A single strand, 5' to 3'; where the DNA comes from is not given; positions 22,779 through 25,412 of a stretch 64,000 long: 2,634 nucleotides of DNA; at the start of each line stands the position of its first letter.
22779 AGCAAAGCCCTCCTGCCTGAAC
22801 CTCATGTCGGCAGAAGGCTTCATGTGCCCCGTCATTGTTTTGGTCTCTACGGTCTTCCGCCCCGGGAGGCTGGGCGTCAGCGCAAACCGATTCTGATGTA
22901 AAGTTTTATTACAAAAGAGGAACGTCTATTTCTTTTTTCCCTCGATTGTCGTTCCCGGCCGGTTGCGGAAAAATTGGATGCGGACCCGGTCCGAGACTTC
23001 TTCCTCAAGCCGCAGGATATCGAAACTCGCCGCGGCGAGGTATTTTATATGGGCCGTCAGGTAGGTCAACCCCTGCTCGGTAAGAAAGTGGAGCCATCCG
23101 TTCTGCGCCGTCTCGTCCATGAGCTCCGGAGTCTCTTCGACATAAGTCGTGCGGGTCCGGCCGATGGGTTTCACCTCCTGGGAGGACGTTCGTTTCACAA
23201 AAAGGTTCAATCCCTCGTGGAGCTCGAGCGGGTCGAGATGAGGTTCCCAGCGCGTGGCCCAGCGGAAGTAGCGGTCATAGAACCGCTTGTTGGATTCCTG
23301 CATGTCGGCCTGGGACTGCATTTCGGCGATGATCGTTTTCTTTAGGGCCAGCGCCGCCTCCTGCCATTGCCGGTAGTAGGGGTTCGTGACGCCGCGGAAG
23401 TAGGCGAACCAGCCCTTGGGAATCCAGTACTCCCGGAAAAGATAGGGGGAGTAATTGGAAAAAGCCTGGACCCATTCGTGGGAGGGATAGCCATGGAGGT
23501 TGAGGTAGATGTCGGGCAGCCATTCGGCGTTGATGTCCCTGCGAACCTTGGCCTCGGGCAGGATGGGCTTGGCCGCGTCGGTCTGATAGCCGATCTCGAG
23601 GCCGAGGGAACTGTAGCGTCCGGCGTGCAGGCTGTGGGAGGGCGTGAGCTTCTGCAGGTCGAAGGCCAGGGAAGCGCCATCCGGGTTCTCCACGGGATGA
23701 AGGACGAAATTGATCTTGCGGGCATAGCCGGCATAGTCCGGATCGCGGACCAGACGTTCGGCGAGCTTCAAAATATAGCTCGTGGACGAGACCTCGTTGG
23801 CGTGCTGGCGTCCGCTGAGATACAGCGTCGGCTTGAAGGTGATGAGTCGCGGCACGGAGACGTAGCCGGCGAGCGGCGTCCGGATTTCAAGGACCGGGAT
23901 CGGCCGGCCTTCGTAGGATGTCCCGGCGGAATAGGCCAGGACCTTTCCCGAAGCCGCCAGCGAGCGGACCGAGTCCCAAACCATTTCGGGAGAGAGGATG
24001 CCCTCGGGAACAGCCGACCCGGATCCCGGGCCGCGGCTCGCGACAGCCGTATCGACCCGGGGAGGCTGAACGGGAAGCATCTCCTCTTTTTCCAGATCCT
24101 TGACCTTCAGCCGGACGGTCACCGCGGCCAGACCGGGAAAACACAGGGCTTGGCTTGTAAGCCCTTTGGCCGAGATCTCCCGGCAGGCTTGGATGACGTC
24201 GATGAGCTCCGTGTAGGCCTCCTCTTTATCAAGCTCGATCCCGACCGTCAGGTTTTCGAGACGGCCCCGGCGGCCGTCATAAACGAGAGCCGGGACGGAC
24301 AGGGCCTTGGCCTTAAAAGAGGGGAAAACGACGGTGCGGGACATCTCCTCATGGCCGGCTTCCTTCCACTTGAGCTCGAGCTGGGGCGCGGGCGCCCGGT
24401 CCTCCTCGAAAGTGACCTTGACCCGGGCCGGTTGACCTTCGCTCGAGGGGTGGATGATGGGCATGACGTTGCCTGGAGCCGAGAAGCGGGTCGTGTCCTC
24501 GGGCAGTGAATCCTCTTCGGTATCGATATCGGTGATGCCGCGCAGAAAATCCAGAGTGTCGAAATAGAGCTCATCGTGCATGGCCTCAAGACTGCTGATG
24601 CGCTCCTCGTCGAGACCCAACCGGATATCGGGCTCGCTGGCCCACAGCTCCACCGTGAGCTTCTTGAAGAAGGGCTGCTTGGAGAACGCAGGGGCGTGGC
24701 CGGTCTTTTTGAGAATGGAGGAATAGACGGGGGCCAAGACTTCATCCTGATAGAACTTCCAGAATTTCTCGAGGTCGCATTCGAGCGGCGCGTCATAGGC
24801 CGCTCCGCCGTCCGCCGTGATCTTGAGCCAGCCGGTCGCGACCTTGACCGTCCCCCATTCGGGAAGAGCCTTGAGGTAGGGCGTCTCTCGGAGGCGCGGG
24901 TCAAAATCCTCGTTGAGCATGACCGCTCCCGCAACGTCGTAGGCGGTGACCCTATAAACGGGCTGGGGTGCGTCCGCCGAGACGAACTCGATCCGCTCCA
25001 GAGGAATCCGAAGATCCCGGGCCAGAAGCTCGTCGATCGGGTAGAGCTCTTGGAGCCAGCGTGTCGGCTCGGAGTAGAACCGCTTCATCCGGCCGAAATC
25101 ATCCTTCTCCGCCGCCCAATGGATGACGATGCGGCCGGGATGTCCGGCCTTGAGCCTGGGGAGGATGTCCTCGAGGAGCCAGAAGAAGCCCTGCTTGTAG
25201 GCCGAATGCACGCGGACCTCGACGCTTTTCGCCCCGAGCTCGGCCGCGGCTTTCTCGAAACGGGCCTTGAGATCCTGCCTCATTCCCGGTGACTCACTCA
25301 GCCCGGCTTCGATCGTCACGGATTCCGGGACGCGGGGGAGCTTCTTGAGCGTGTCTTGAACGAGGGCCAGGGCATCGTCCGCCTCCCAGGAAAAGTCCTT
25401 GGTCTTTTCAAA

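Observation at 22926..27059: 1377-aa secreted protein: M14 carboxypeptidase module at the end of about 1000 aa of unassigned sequence with thrombospondin-type-3-like Ca loops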

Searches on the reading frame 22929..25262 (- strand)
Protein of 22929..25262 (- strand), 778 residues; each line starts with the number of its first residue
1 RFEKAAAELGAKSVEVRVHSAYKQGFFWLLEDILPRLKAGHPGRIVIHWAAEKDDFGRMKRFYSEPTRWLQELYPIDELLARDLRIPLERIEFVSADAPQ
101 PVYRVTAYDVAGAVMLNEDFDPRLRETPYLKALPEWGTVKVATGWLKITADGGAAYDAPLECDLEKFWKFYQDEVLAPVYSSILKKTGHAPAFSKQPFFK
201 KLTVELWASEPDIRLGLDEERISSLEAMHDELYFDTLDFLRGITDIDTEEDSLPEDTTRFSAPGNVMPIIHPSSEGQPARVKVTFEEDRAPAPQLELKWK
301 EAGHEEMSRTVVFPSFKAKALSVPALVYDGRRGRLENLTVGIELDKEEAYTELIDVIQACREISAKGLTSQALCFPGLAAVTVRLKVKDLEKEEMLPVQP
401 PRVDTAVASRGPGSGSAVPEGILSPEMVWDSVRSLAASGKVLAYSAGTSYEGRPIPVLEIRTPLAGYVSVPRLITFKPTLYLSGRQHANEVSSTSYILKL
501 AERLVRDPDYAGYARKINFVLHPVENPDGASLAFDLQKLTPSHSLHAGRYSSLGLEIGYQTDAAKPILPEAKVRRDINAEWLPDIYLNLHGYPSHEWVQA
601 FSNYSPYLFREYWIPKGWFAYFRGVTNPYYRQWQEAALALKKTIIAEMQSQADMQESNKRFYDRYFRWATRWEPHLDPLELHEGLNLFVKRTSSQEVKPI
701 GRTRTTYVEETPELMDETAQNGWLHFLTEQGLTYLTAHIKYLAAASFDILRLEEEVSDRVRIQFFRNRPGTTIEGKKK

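Call 30: predict_structure(alignment_id=A3)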
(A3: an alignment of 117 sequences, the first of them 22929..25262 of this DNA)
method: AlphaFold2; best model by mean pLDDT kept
length: 778 residues; sequences in the alignment: 117
mean_pLDDT: 80.1   pTM: 0.79
mean pLDDT of the five models: 80.1, 80.0, 80.0, 78.0, 77.8
residues with pLDDT >= 90: 210; 70-90: 411; 50-70: 121; < 50: 36
segments of 3 or more residues with pLDDT < 50: 253-258, 403-410, 593-609, 692-695
pLDDT, mean of each block of 10 residues (from residue 1): 83 80 87 91 93 70 63 88 94 80 93 95 85 84 85 85 83 90 89 81 84 70 74 80 74 50 74 78 79 66 66 76 86 85 89 84 70 72 91 83 47 74 92 92 91 92 84 92 81 92 94 95 90 82 62 65 72 88 89 44 38 74 75 87 95 92 83 66 84 49 71 77 90 96 90 82 84 65
secondary structure, 60 per line:
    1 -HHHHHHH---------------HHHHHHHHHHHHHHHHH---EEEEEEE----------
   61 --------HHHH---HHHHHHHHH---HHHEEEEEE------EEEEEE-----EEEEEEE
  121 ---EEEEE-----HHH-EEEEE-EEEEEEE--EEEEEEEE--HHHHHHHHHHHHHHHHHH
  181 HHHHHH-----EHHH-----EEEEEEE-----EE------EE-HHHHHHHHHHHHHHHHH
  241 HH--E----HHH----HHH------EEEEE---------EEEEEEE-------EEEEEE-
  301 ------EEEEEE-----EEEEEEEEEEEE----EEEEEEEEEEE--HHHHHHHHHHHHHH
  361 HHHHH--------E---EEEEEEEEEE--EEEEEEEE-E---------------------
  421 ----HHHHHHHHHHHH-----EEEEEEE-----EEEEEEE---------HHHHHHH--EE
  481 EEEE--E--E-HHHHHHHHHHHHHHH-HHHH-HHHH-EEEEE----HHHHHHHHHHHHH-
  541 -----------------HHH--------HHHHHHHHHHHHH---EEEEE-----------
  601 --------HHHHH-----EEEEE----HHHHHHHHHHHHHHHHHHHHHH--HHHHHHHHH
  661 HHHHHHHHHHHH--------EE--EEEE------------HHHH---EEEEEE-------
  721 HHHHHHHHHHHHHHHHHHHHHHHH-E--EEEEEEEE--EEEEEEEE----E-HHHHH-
elements in order (helices of 4 or more, strands of 3 or more residues): H2-8 H24-40 E44-50 H69-72 H76-84 E91-96 E103-108 E114-120 E124-128 E138-142 E144-150 E153-160 H163-186 E201-207 H224-242 E266-270 E280-286 E294-299 E307-312 E318-329 E334-344 H347-365 E378-387 E390-397 H425-436 E442-448 E454-460 H470-476 E479-484 H492-506 H508-511 H513-516 E518-522 H527-539 H569-581 E585-589 H609-613 E619-623 H628-649 H652-672 E685-688 H701-704 E708-713 H721-744 E749-756 E759-766 H773-777
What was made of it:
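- On M14A pro-enzymes / M14B / M14D subfamilies: The chain ends about 15 residues after a final beta-hairpin (call 30).
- The region around aa 1140-1170 and the loop at aa 1192-1208 are modelled with low confidence (call 30).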

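Call 37: search_solved_structures(query=A3, max_evalue=10, show_alignments=3)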
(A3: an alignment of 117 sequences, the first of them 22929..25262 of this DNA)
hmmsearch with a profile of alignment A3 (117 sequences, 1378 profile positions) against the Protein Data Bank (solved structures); distinct sequences matched with E-value up to 10: 12.
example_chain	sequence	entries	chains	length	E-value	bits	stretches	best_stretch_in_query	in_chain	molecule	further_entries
1jqg_A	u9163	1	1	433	9.1e-05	23.2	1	994-1132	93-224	carboxypeptidase A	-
9fsa_A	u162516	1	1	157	0.0041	17.7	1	372-442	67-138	S-layer protein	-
3c6v_A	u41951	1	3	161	0.01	16.4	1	1081-1136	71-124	Probable tautomerase/dehalogenase AU4130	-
2c1c_A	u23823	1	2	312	0.027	15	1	1048-1136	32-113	CARBOXYPEPTIDASE B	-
7eqx_C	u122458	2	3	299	0.1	13.1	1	1029-1138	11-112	Carboxypeptidase B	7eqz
9jqf_A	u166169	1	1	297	0.15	12.5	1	411-491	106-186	1-aminocyclopropane-1-carboxylate deaminase/D-cysteine desulfhydrase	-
1h8l_A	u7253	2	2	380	0.17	12.3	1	1043-1133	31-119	CARBOXYPEPTIDASE GP180 RESIDUES 503-882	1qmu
2och_A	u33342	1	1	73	0.81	10.1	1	1107-1134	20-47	Hypothetical protein dnj-12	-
2pcu_A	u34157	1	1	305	1.7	9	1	1049-1132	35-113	Carboxypeptidase A4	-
2bo9_A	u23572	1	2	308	1.8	9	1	1049-1132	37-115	CARBOXYPEPTIDASE A4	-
4a94_A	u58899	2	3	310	1.8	9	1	1049-1132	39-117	CARBOXYPEPTIDASE A4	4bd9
7msc_8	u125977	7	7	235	2.7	8.4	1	65-149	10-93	50S ribosomal protein L1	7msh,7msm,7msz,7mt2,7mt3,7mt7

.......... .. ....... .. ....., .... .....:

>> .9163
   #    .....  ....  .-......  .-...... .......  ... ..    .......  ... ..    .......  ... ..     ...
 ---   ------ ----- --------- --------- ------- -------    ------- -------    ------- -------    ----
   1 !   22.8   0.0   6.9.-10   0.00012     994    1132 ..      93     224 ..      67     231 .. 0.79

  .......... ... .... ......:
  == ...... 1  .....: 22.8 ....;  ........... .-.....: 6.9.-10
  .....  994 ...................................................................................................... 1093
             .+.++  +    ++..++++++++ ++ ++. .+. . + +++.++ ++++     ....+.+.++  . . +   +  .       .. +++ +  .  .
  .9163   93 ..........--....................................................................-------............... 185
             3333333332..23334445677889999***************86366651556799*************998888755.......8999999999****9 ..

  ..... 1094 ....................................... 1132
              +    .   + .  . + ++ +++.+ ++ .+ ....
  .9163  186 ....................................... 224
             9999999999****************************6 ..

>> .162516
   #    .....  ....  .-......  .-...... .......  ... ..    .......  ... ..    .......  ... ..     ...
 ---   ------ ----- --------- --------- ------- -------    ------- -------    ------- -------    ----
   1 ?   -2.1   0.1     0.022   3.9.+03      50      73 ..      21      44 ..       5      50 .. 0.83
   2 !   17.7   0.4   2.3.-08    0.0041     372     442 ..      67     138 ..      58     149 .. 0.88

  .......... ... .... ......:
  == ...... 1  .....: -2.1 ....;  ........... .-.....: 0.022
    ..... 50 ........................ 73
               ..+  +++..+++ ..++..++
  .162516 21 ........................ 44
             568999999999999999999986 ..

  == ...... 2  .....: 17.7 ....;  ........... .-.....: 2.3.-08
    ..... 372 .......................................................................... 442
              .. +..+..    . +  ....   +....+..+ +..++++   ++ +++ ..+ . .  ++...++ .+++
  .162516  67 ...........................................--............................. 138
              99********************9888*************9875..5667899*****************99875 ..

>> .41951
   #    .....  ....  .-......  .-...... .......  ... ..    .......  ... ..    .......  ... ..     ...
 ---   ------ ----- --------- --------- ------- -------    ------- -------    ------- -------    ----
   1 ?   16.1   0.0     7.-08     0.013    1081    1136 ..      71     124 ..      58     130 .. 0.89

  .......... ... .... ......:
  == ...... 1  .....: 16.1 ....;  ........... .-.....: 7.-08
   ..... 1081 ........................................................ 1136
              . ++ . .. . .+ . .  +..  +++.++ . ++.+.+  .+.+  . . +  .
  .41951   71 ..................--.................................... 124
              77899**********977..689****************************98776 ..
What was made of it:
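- On S_layer_C / archaeal S-layer proteins (PF05124): Family profile against the 9fsa sequence gives E 0.004 (call 37).
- Tried and rejected: A full-length family profile against all PDB sequences at E <= 10 gave nothing there (call 37).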

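Call 43: find_related_loci(query=A3, collection=genome_contigs, flank=8000)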
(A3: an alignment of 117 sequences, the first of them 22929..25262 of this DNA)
Query A3 (778 aa) in genome_contigs; peptide patterns used: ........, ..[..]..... (x = any residue, [..] = any of these).
595 stretches matched a pattern; 518 encode a relative of the query (tblastn E <= 1e-3); the best 80 are kept; 80 distinct loci.
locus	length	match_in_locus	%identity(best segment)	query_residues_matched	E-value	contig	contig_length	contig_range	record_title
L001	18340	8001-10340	60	1-778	0e+0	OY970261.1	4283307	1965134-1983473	MAG: Candidatus Aminicenantes bacterium isolate MFD04408.bin.1.29 genome assembly, chromosome: 1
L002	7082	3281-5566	60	13-772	0e+0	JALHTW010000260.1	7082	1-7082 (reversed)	MAG: Candidatus Aminicenantes bacterium isolate PFL34 seq_3301755, whole genome shotgun sequence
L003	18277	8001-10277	59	15-771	0e+0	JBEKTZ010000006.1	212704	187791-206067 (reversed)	MAG: Candidatus Aminicenantales bacterium isolate SPRUCE 56 SPRUCE_56_6, whole genome shotgun sequence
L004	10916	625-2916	59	11-772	0e+0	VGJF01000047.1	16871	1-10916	MAG: Candidatus Aminicenantes bacterium isolate M_DeepCast_400m_m2_244 M_DeepCast_400m_m2_244_Ga0194112_10005569, whole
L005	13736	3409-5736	57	1-770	0e+0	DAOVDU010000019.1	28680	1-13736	MAG TPA_asm: Candidatus Aminicenantes bacterium isolate CSMAG_1065 CSMAG_1065_k141_2213171_length_28680_cov_44.9229, who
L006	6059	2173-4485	56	1-770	0e+0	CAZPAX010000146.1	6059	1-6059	MAG TPA_asm: uncultured Eubacteriales bacterium isolate binchicken_co124_359 genome assembly, contig: NODE_12445_length_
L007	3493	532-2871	56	1-778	0e+0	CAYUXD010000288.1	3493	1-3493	MAG TPA_asm: uncultured Eubacteriales bacterium isolate binchicken_co34_557 genome assembly, contig: NODE_49760_length_3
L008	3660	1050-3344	58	15-777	0e+0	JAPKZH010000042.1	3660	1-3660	MAG: Candidatus Aminicenantes bacterium isolate LacPavin_0920_SED5_MAG_55_12 LacPavin_0920_SED5_scaffold_2676011, whole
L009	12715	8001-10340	55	1-778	0e+0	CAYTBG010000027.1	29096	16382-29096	MAG TPA_asm: uncultured Eubacteriales bacterium isolate SRP068000_co2_7 genome assembly, contig: NODE_842_length_29096_c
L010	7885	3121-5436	57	1-770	0e+0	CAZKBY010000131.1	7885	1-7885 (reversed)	MAG TPA_asm: uncultured Eubacteriales bacterium isolate binchicken_co274_232 genome assembly, contig: NODE_22056_length_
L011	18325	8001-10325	57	1-772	0e+0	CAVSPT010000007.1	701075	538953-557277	MAG: Candidatus Aminicenantes bacterium isolate MFD01476.bin.1.151 genome assembly, contig: contig_54909, whole genome s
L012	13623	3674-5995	57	1-772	0e+0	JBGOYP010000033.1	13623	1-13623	MAG: Candidatus Aminicenantia bacterium isolate OBJ_0618_130150_40 k141_1012496_length_13623_cov_11.1451, whole genome s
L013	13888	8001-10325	57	1-772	0e+0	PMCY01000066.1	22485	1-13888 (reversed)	MAG: Candidatus Aminicenantes bacterium isolate fen_333 73.20120700_E2X.90_contig_43643, whole genome shotgun sequence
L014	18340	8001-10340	55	1-778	0e+0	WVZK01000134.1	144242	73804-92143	MAG: Candidatus Aminicenantes bacterium isolate CS4-C017 C_merged_R1_(paired)_contig_35117, whole genome shotgun sequenc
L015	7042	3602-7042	56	1-751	0e+0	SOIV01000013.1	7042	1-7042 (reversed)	MAG: Candidatus Aminicenantes bacterium isolate E29_bin47 NODE_4593_length_7042_cov_100.698583, whole genome shotgun seq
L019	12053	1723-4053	54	1-770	0e+0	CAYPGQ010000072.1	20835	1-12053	MAG TPA_asm: uncultured Eubacteriales bacterium isolate SRP068000_co1_174 genome assembly, contig: NODE_3444_length_2083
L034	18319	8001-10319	55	1-770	0e+0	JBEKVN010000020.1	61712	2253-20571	MAG: Candidatus Aminicenantales bacterium isolate SPRUCE 605 SPRUCE_605_20, whole genome shotgun sequence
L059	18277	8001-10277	53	16-772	0e+0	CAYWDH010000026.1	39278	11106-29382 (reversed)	MAG TPA_asm: uncultured Eubacteriales bacterium isolate SRP323688_co1_129 genome assembly, contig: NODE_1877_length_3927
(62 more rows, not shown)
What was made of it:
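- The gene looks single-copy and class-wide (the 80 best genome loci all carry one full-length copy, call 43), which is more typical of housekeeping than of nutritional hydrolases.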
